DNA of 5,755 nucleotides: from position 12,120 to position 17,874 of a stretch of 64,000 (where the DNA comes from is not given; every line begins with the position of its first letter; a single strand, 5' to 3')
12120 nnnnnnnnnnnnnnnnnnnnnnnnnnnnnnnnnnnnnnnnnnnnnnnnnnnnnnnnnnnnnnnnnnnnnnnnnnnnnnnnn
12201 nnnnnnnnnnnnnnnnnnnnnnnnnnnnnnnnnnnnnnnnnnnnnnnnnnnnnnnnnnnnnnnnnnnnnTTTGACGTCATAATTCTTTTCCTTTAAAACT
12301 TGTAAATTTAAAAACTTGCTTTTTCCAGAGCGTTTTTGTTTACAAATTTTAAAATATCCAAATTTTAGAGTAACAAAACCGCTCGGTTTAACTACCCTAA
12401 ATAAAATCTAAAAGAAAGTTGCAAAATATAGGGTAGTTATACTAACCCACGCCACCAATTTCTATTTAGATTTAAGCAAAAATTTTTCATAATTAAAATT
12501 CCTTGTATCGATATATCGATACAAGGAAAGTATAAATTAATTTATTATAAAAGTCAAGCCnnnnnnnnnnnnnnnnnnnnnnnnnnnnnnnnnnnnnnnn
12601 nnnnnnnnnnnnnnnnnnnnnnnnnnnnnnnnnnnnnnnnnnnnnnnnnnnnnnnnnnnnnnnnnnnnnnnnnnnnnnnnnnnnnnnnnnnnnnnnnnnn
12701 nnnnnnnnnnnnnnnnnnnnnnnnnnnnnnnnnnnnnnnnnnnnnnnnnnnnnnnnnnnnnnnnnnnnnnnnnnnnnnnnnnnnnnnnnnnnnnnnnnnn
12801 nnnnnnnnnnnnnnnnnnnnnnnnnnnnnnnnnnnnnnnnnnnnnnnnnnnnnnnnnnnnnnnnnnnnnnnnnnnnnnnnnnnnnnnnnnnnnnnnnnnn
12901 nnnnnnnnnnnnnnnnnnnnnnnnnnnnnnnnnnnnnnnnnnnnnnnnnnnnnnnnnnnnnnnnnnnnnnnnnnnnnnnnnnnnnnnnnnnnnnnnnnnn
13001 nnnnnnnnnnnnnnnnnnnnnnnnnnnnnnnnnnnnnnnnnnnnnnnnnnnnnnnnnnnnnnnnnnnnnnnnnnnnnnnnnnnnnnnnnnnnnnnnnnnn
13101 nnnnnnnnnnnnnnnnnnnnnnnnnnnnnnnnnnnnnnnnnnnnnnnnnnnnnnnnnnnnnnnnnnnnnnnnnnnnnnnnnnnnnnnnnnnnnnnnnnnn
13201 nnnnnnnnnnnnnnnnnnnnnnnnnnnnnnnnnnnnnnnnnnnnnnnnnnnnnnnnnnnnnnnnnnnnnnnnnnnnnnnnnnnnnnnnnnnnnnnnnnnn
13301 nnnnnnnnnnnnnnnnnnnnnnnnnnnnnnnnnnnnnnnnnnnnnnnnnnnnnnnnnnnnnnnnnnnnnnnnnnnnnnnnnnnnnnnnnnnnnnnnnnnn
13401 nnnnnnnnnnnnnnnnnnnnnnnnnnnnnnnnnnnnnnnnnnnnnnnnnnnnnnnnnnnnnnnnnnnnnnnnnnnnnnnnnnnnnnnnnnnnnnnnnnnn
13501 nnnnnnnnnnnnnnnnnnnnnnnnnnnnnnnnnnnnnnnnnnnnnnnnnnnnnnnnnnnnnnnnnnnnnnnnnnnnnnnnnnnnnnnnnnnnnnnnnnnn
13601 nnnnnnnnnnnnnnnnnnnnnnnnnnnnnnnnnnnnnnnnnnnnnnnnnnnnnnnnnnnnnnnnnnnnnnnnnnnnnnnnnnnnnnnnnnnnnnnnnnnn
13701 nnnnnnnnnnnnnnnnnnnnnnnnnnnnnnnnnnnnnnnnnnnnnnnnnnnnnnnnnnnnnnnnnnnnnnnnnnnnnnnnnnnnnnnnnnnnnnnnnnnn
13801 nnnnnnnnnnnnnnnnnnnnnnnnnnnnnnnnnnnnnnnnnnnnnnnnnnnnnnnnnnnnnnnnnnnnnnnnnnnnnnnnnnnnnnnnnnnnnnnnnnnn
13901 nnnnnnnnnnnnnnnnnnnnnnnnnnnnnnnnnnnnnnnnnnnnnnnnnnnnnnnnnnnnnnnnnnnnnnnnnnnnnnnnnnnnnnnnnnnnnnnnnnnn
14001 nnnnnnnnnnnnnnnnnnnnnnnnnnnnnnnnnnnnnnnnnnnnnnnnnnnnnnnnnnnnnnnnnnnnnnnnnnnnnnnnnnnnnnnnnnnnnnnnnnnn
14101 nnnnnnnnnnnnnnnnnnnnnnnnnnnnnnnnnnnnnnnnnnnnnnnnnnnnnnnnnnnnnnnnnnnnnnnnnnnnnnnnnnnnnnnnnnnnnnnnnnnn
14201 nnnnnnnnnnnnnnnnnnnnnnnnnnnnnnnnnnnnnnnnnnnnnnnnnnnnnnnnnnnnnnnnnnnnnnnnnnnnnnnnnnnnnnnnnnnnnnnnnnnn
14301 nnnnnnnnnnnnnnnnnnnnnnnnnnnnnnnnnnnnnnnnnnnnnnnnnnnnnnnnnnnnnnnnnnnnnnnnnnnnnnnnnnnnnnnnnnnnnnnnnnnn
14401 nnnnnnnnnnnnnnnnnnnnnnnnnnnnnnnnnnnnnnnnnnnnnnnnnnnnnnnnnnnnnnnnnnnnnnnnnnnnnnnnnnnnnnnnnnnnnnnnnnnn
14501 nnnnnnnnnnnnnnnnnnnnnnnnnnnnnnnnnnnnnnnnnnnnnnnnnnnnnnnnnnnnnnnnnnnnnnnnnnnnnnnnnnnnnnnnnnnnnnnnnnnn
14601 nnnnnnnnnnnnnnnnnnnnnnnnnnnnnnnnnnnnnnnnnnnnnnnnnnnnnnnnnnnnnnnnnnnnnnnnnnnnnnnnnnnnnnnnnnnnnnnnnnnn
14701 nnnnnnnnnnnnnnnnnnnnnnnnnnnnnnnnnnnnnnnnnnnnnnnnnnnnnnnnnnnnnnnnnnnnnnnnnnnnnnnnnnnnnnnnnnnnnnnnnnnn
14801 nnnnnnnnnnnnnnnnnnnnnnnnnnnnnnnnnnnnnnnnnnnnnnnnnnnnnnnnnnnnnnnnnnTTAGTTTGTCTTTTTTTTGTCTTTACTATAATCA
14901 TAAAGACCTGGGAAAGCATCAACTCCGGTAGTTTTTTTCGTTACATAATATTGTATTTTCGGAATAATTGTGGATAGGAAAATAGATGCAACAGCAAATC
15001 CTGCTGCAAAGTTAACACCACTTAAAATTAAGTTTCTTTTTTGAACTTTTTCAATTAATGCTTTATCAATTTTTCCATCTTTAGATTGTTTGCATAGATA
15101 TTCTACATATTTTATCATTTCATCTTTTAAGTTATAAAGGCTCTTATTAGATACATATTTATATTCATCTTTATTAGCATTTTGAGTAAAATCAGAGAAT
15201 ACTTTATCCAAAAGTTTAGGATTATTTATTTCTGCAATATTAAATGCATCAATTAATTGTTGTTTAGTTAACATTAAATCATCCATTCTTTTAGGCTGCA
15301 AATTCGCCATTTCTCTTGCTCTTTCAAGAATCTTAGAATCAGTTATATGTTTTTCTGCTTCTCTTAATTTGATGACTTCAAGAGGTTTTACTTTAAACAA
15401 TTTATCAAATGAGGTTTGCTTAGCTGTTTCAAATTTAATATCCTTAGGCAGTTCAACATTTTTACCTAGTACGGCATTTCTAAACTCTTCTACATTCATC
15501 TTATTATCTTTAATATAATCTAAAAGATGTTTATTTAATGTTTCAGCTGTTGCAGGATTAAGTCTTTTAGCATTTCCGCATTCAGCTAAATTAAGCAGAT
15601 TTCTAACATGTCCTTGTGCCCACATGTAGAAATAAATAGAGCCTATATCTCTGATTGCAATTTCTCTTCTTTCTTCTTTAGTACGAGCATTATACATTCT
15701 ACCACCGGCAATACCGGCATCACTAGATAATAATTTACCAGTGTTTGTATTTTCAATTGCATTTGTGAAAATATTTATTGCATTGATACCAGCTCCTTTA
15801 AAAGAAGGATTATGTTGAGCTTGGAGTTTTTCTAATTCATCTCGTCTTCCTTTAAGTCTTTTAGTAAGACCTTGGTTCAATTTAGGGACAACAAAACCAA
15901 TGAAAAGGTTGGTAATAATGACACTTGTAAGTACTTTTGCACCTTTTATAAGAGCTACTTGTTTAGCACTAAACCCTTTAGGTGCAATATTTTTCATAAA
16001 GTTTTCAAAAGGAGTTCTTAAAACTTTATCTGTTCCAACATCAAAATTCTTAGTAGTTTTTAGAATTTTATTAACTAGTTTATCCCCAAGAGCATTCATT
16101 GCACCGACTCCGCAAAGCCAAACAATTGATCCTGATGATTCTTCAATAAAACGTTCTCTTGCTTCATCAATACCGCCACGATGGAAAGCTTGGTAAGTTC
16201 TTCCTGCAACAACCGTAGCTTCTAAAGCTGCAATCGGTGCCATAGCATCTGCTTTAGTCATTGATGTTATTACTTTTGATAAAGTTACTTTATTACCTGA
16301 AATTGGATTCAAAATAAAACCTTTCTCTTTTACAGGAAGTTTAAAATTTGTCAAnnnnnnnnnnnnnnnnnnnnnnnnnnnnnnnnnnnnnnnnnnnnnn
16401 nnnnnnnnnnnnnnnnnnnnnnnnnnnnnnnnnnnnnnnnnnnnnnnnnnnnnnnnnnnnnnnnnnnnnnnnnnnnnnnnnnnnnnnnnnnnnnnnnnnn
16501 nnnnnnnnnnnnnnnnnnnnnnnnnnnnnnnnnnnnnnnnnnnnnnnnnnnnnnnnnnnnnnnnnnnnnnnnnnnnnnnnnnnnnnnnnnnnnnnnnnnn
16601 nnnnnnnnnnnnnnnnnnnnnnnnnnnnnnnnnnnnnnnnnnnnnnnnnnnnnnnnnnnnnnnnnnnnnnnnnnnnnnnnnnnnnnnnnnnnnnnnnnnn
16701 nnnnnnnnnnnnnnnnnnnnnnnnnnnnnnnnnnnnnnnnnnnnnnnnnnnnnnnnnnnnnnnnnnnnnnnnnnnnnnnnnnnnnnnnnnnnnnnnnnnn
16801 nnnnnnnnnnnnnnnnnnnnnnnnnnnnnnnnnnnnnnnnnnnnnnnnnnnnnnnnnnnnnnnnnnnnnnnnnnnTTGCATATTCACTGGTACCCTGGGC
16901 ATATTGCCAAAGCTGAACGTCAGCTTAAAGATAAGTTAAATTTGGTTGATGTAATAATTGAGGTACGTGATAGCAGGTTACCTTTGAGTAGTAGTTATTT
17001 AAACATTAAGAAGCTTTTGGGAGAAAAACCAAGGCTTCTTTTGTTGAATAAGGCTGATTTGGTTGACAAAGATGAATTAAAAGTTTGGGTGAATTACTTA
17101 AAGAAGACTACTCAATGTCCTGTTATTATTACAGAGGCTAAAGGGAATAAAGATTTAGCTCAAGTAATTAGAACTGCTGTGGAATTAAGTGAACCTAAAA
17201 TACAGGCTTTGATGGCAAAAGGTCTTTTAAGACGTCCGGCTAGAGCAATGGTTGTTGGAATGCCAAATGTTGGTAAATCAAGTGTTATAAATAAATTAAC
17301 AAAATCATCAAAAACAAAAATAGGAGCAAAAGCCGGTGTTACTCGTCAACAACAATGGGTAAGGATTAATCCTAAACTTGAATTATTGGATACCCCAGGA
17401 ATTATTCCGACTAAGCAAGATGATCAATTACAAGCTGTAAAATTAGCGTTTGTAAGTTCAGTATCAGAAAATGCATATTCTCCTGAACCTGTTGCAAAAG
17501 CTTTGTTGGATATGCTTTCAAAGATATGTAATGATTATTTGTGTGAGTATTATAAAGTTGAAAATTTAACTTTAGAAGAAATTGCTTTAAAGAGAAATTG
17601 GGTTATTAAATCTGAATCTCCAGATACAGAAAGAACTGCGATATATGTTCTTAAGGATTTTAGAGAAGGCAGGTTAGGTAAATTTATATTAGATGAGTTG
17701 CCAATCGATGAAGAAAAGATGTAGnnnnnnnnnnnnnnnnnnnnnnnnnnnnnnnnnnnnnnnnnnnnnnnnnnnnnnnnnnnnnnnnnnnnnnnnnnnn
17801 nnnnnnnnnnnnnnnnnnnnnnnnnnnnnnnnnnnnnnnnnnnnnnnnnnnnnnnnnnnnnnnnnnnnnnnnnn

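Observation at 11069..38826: Uncharacterised membrane-protein family with two of three paralogs behind amino-acid leader peptides: candidate new amino-acid transporter or response system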

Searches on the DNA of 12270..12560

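Call 13: search_rna_families(source=window, start=12270, end=12560, threshold=evalue, max_evalue=10)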
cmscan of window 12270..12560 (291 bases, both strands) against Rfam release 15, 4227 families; matches with E-value up to 10: 19.
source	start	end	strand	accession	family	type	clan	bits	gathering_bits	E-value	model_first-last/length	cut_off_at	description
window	12474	12527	+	RF02418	Spd-sr07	Gene; sRNA;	-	24.6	55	0.097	1-63/63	no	Streptococcus sRNA Spd-sr07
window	12328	12384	-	RF03650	mir-1290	Gene; miRNA;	-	19.7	82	0.14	1-76/76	no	mir-1290 microRNA precursor family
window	12297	12390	+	RF02434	SpF39_sRNA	Gene; sRNA;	-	19.2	60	5.3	1-109/109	no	Streptococcus sRNA SpF39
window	12460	12530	+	RF02414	rli60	Gene; sRNA;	-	18.3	60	5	1-191/191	no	Listeria sRNA rli60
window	12335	12379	-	RF01362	CRISPR-DR49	Gene; CRISPR;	-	17.4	41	1.8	1-47/47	no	CRISPR RNA direct repeat element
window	12459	12530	-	RF01730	Termite-leu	Cis-reg;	-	16.9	51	0.35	1-78/78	no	Termite-leu RNA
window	12441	12557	-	RF02933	ARRPOF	Gene; sRNA;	-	15.6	127.2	0.1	1-256/256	no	ARRPOF RNA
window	12289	12417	-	RF04338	Plastid-psbJ-2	Cis-reg;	CL00152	15.1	65.6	1.5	1-144/144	no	Plastid-psbJ-2 3UTR RNA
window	12499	12555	-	RF00160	snoZ159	Gene; snRNA; snoRNA; CD-box;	CL00065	15.1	39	4.7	1-86/86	no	Small nucleolar RNA Z159/U59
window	12290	12338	-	RF02418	Spd-sr07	Gene; sRNA;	-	14.7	55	9.7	1-63/63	no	Streptococcus sRNA Spd-sr07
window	12292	12353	-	RF01667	rox1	Cis-reg;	-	14.6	58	3.1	1-59/59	no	Drosophila rox1 ncRNA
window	12289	12371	-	RF04097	MIR2630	Gene; miRNA;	-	14.4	144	1.6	1-229/229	no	MIR2630 microRNA precursor family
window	12386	12438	+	RF02688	RAGATH-13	Gene; ribozyme;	-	14.3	80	5.7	1-95/95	no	RAGATH-13 RNA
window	12328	12386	+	RF03339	mir-3047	Gene; miRNA;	-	14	53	6.2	1-61/61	no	mir-3047 microRNA precursor family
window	12432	12560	+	RF01819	RsaD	Gene; sRNA;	-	13.5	50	4.8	1-153/189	3'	RNA Staph. aureus D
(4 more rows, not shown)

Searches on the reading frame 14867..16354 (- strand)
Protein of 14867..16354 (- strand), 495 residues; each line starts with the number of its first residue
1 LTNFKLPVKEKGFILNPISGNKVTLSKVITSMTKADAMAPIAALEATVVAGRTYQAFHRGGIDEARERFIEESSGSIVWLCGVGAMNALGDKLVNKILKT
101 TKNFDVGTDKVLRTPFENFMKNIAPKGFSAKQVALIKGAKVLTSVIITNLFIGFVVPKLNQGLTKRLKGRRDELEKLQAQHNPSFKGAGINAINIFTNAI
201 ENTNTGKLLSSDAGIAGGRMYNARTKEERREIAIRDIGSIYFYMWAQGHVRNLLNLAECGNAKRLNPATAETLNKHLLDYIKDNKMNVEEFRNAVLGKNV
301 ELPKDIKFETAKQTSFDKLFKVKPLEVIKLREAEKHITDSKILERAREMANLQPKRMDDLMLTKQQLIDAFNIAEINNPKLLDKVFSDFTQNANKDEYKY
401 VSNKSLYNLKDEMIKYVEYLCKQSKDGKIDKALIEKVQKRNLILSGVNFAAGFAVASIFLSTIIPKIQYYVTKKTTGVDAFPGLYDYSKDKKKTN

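Call 3: search_protein_families(library=pfam, proteins=[window:14867-16354:-], max_evalue=1)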
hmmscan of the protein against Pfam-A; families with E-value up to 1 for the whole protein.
window:14867-16354:- (495 aa): 0 families

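Call 26: find_homologous_proteins(query=window:14867-16354:-)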
Query window:14867-16354:- (495 aa): 506 proteins with E <= 0.001 among 8000 candidates; the best 120 are listed.
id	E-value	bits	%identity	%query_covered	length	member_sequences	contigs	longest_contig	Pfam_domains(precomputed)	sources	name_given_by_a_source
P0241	6.0e-290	980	92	97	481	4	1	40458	-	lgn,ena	-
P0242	8.1e-284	960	90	97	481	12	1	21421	-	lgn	-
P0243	8.7e-217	739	71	96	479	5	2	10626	-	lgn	-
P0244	4.4e-214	730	70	96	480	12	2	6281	-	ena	-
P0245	5.0e-212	723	70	96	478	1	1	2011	-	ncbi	-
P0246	6.4e-212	723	70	97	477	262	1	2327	-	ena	-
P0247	5.0e-211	720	71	96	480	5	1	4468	-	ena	-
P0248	1.2e-209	715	70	96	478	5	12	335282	-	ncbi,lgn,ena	-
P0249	1.4e-209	715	67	97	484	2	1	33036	-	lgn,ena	-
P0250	2.6e-209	714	69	96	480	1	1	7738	-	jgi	-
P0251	3.1e-209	714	68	96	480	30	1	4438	-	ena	-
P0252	3.6e-209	714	68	96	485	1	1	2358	-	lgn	-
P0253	9.5e-209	712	67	98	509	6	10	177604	-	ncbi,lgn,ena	-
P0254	4.1e-208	710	66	98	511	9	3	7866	-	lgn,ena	-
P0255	6.5e-208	709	69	96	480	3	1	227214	-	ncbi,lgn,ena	-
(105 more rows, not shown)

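Call 48: search_protein_families(library=ncbifam, proteins=[window:14867-16312:-], max_evalue=1)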
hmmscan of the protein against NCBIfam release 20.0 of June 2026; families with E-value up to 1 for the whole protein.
window:14867-16312:- (481 aa): 0 families

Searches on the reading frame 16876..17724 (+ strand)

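Call 65: search_protein_families(library=pfam, proteins=[window:16876-17724:+], max_evalue=0.00001)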
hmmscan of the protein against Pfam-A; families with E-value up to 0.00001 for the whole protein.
window:16876-17724:+ (282 aa): 3 families
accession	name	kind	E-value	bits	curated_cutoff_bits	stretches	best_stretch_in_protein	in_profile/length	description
PF01926.29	MMR_HSR1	-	2.5e-19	69.9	21.9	1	124-192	2-70/113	50S ribosome-binding GTPase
PF02421.24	FeoB_N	-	5e-16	59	27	1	124-182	3-63/156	Ferrous iron transport protein B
PF03193.22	RsgA_GTPase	-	2.4e-06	27.9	30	0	54-176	57-168/174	RsgA GTPase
